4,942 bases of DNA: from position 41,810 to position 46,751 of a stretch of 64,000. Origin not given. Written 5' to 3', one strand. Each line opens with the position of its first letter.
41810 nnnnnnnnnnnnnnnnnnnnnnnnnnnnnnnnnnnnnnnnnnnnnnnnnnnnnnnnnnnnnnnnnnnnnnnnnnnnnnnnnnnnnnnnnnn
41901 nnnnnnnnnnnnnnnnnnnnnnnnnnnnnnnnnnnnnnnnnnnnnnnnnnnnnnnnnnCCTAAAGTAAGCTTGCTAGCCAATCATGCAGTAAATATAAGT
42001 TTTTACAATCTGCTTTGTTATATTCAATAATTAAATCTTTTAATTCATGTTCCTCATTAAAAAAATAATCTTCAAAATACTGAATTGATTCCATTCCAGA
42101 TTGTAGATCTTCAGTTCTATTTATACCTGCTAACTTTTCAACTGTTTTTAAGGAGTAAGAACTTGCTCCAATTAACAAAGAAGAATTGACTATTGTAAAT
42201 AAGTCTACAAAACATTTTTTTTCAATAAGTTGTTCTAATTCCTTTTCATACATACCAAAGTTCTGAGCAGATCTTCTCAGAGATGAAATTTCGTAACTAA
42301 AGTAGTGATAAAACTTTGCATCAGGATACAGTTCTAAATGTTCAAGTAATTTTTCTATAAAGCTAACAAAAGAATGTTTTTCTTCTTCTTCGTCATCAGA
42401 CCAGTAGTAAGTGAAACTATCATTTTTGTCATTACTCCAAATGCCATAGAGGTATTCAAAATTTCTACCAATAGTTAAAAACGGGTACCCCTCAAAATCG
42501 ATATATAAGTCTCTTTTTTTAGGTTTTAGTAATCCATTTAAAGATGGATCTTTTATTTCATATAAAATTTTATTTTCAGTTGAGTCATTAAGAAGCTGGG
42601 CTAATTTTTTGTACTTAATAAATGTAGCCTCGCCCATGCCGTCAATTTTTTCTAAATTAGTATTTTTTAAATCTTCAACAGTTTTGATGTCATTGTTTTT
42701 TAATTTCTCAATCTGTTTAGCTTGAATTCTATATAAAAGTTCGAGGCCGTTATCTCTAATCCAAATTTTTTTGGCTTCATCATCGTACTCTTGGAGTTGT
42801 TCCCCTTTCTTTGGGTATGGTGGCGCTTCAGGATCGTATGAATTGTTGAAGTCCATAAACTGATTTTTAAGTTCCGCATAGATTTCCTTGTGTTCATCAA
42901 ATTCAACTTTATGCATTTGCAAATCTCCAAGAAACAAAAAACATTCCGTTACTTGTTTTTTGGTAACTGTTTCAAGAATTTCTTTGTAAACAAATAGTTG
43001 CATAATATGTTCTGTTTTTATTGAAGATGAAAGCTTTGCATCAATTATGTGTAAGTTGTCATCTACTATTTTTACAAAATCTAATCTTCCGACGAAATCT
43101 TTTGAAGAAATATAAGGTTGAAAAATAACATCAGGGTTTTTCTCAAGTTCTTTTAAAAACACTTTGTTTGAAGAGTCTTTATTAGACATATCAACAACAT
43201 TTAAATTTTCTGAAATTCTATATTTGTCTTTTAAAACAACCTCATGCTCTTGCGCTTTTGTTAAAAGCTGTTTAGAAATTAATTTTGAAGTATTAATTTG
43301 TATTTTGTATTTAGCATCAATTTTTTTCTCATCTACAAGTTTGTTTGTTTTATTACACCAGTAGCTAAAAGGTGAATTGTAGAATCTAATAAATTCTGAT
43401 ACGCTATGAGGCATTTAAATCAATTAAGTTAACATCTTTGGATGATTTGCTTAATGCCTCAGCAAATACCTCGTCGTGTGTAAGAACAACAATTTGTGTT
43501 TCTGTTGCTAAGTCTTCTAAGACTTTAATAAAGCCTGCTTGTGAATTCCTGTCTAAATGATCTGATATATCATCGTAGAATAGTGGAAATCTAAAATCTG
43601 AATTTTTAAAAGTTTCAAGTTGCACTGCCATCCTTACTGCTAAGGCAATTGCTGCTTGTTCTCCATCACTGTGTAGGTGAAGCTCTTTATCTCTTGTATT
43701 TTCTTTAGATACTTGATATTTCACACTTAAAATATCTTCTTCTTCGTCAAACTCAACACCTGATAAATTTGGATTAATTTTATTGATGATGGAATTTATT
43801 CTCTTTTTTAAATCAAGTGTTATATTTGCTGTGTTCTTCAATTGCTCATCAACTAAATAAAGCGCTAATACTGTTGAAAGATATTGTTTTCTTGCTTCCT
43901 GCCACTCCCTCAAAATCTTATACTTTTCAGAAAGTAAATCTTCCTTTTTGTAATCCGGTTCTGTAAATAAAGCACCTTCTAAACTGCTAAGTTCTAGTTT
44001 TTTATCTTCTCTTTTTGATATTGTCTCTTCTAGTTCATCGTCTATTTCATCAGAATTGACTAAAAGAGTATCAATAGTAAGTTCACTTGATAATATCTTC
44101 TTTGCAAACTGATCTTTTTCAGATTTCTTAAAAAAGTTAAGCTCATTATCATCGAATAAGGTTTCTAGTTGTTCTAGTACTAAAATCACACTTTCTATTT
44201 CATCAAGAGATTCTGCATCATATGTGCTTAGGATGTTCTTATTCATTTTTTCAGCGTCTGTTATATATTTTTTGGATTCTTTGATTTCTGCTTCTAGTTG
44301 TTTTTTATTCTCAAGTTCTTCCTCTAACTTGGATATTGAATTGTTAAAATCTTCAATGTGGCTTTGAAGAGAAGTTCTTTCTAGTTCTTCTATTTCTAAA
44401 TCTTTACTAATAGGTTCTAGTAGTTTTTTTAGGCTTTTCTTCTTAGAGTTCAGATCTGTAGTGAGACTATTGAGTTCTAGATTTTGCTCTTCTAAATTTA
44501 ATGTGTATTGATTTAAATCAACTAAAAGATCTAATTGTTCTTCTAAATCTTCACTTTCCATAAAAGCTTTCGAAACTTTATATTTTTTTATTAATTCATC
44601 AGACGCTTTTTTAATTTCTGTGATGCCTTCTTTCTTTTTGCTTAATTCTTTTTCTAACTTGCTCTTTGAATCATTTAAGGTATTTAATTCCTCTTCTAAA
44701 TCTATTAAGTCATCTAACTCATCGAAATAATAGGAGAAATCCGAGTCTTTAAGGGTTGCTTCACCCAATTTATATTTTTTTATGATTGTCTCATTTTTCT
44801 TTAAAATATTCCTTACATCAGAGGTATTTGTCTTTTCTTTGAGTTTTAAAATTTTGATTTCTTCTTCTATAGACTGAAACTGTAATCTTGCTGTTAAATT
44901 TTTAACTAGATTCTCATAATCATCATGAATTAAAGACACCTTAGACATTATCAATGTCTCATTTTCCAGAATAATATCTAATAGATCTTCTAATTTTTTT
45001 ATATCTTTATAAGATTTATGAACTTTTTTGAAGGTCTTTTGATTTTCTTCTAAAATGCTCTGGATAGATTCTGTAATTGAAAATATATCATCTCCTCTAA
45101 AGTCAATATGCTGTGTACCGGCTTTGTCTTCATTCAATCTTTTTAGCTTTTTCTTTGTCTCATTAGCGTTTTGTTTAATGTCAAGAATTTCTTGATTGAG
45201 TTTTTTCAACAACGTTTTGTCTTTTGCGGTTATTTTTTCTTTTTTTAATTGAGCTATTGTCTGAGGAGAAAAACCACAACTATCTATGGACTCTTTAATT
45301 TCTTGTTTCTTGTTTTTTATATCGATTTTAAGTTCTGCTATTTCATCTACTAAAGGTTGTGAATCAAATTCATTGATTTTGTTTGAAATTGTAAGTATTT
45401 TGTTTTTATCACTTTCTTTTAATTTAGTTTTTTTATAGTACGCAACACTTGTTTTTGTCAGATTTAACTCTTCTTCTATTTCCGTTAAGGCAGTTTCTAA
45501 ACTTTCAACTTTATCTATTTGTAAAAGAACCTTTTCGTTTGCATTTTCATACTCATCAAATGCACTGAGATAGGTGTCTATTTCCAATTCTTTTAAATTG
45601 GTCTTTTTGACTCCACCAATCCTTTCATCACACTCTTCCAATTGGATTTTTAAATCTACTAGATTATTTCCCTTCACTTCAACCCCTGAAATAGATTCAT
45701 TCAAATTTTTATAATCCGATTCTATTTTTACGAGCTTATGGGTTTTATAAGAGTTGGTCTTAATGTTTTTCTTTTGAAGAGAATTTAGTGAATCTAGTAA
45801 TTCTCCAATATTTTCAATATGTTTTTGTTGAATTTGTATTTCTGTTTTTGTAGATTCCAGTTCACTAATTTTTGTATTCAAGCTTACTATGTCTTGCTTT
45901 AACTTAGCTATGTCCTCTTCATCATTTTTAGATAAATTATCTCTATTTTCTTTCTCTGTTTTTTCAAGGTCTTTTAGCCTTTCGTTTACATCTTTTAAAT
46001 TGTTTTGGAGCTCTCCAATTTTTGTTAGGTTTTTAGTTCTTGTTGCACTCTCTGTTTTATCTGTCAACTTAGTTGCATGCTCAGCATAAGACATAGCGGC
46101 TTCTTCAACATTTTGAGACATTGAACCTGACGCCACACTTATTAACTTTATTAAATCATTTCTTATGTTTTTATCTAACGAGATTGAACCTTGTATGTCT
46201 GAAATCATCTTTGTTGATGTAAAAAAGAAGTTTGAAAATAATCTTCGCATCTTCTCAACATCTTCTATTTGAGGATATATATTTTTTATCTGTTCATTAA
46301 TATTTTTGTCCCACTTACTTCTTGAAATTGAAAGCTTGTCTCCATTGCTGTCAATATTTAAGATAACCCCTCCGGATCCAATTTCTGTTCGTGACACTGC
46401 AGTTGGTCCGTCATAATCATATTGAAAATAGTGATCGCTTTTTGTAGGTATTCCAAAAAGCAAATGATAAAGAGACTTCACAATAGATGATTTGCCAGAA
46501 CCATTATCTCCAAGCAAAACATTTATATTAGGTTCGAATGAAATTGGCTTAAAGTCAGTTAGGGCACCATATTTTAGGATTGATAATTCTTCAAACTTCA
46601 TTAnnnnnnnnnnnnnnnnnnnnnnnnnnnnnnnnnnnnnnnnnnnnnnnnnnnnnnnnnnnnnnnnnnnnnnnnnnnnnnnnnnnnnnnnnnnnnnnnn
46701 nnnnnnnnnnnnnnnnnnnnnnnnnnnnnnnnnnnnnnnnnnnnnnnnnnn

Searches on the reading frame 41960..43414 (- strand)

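Call 18: search_protein_families(library=pfam, proteins=[window:41960-43414:-], max_evalue=0.001)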
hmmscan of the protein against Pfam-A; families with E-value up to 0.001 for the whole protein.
window:41960-43414:- (484 aa): 5 families
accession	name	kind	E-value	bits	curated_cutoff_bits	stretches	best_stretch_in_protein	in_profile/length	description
PF13482.12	RNase_H_2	-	5.9e-24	85.3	22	1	303-480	1-164/165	RNase_H superfamily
PF21794.3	RAD51D_N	-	0.0002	21.9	27.3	1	230-272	12-51/60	RAD51D, N-terminal domain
PF01930.23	Cas_Cas4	-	0.00038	21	22.7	1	109-202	54-144/160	Domain of unknown function DUF83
PF11074.14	DUF2779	-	0.00046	20.9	23.3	1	342-414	47-116/126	Domain of unknown function(DUF2779)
PF12705.13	PDDEXK_1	-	0.00077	19.9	22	0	105-185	122-196/247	PD-(D/E)XK nuclease superfamily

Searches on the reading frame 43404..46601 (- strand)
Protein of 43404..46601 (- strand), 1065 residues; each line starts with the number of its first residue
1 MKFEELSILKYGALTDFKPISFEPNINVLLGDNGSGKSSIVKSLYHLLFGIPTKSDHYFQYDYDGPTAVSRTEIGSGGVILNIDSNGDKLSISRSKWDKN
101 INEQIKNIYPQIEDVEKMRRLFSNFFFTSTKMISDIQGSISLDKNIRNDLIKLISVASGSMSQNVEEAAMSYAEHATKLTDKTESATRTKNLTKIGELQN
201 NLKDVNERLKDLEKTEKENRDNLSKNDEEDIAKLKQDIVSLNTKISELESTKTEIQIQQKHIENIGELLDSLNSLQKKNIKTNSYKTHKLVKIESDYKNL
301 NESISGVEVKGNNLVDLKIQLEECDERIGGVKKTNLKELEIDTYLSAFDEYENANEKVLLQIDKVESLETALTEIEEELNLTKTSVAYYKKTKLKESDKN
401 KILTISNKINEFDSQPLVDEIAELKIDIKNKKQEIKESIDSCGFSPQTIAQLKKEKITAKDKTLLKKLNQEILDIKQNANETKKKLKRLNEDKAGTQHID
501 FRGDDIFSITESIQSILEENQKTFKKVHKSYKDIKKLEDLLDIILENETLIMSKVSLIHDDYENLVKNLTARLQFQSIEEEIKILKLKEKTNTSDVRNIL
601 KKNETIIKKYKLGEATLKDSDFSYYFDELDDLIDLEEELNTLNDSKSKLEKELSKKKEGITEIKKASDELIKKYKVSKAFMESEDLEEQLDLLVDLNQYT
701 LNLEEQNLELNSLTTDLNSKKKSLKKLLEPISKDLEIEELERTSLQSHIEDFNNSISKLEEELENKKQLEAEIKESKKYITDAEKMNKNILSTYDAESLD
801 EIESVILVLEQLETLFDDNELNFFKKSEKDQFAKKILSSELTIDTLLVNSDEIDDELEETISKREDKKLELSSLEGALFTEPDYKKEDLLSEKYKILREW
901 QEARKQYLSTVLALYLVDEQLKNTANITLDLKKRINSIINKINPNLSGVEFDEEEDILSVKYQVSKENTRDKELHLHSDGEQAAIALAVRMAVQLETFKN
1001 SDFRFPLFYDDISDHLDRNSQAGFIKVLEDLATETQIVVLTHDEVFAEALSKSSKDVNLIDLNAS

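Call 18: search_protein_families(library=pfam, proteins=[window:43404-46601:-], max_evalue=0.001)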
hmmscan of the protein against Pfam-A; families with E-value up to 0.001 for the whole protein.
window:43404-46601:- (1065 aa): 3 families
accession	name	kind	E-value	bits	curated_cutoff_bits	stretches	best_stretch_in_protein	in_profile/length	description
PF13514.12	AAA_27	-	1.2e-11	45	22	1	1-65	1-67/206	AAA domain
PF13476.12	AAA_23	-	4.3e-09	37.7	27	1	6-245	2-200/201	AAA domain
PF02463.25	SMC_N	-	7.7e-05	22.7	40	1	19-48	19-48/220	RecF/RecN/SMC N terminal domain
